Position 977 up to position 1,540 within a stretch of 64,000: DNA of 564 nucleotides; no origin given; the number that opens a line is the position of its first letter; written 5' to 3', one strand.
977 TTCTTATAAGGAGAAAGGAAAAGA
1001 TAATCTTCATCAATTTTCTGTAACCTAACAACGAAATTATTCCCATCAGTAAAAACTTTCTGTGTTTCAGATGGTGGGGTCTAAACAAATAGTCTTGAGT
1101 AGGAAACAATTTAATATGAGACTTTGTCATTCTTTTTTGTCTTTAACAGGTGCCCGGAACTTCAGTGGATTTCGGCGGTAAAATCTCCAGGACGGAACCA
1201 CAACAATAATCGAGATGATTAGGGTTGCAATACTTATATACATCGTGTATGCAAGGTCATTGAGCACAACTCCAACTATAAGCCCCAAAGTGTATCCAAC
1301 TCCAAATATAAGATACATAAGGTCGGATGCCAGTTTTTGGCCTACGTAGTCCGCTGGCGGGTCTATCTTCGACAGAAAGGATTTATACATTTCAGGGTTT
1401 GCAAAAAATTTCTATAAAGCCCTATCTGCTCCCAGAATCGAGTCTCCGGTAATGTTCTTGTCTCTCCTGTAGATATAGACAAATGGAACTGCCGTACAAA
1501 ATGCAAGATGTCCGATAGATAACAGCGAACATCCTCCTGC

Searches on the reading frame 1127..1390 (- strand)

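Call 37: search_protein_families(library=pfam, proteins=[window:1127-1390:-], max_evalue=0.001)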
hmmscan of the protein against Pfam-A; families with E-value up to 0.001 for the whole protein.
window:1127-1390:- (87 aa): 1 family
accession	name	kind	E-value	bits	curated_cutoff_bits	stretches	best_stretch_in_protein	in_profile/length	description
PF06645.18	SPC12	-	1.6e-22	79.8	23.6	1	14-81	2-69/71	Microsomal signal peptidase 12 kDa subunit (SPC12)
